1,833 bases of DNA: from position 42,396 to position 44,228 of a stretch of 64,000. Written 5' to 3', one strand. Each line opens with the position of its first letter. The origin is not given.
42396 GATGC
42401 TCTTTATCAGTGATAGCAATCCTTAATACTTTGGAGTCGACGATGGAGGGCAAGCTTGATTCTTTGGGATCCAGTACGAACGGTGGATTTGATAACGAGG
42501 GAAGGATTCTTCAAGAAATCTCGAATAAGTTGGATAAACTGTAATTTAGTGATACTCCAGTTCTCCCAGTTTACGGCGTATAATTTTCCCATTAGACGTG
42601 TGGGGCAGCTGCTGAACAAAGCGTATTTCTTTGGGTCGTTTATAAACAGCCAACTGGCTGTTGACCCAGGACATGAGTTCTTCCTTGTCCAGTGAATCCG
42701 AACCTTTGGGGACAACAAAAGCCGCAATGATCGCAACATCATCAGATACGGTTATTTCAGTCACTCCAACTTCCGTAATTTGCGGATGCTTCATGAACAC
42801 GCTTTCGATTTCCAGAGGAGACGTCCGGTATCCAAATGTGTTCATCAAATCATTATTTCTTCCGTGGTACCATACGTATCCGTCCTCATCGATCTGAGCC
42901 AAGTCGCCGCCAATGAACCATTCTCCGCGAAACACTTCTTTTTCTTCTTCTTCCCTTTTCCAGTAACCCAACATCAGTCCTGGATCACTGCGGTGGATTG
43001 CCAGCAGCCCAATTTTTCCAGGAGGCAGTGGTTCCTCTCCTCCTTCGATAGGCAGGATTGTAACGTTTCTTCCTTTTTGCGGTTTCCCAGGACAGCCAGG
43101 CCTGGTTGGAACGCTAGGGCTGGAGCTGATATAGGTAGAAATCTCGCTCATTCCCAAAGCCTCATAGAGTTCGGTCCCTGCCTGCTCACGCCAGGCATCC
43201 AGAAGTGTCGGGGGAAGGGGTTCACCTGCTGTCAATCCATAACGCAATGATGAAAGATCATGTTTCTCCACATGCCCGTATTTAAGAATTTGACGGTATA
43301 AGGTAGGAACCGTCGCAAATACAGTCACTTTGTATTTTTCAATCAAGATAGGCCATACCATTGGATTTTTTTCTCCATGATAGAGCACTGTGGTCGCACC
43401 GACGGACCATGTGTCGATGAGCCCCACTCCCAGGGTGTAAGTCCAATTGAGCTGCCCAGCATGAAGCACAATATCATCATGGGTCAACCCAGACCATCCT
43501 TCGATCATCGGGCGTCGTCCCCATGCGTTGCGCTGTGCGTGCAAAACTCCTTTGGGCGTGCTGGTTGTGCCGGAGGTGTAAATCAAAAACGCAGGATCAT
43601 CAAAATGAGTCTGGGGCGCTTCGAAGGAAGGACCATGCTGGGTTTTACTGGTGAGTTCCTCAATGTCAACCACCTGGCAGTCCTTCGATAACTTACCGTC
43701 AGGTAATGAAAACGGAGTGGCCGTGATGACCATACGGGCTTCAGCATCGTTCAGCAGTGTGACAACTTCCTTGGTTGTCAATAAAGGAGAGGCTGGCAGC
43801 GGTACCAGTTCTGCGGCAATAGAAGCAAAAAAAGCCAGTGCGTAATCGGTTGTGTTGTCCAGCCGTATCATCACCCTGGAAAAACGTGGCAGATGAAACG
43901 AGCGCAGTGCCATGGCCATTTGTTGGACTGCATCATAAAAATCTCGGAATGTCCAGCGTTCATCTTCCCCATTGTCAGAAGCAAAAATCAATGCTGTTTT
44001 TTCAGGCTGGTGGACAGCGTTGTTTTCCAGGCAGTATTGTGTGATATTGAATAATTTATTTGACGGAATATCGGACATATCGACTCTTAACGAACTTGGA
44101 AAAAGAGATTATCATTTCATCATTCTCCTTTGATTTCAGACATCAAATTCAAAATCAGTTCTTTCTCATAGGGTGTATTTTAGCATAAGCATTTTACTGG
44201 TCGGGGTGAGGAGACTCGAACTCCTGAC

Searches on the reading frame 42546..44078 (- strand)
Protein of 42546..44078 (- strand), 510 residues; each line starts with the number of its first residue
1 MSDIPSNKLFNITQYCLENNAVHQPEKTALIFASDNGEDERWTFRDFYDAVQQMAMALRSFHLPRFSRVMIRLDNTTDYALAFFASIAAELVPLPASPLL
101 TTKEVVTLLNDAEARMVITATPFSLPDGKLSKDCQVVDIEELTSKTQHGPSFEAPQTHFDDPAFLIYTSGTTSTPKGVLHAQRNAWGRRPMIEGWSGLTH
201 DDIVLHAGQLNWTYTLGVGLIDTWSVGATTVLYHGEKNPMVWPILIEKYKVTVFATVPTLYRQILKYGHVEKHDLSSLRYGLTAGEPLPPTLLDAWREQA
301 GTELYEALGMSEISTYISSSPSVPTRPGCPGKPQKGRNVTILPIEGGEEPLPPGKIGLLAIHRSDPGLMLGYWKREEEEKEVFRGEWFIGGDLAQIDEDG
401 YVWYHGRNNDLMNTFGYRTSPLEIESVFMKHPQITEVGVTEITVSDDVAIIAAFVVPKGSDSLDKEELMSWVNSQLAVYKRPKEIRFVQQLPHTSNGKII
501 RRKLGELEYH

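Call 39: search_protein_families(library=ncbifam, proteins=[window:42546-44078:-], max_evalue=1e-30)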
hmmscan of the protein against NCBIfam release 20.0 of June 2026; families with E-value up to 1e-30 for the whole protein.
window:42546-44078:- (510 aa): 57 families (the best 25 are shown)
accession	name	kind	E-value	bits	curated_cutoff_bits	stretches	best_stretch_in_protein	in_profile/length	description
NF004837.0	PRK06187.1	subfamily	2.3e-82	277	476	1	15-504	12-518/531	long-chain-fatty-acid--CoA ligase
NF047394.1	AcylCoAsynMbcS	equivalog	1.1e-81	275.1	850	1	8-508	10-520/525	acyl-CoA synthetase MbcS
NF003313.0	PRK04319.1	equivalog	1.1e-78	264.9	729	1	9-505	42-558/574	acetate--CoA ligase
TIGR02262.1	benz_CoA_lig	subfamily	1.4e-74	251.7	375.25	1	10-506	3-507/508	benzoate-CoA ligase family protein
NF006182.0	PRK08316.1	subfamily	4.3e-73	246.6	663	1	17-505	17-514/523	fatty acyl-CoA synthetase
NF006181.0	PRK08314.1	subfamily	6.1e-70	236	705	1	144-508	188-554/563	long-chain-fatty-acid--CoA ligase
NF004114.0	PRK05605.1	equivalog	3.4e-65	220.5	766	1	135-504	194-565/575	long-chain-fatty-acid--CoA ligase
TIGR02188.1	Ac_CoA_lig_AcsA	equivalog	6.3e-63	213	724.95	1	140-505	220-602/629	acetate--CoA ligase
NF005702.0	PRK07514.1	subfamily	1.3e-62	211.9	558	1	32-504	22-496/506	malonyl-CoA synthase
NF053567.1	HBDA_AROS1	equivalog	1.4e-62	211.8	1000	1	42-507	40-518/523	3-hydroxybenzoate--CoA ligase HbdA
NF005714.0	PRK07529.1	subfamily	2.3e-62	211.3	632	1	133-506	191-574/640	acyl-CoA synthetase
NF005307.0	PRK06839.1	equivalog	4e-61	207.2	748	1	14-506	5-491/496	o-succinylbenzoate--CoA ligase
NF001208.0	PRK00174.1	subfamily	6.7e-60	203.1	657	1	150-505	247-617/649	acetate--CoA ligase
NF004822.0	PRK06178.1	equivalog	8.1e-57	193.1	782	1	130-505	182-564/571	acyl-CoA synthetase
NF002966.0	PRK03640.1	equivalog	8.5e-57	192.8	556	1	17-507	8-479/483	o-succinylbenzoate--CoA ligase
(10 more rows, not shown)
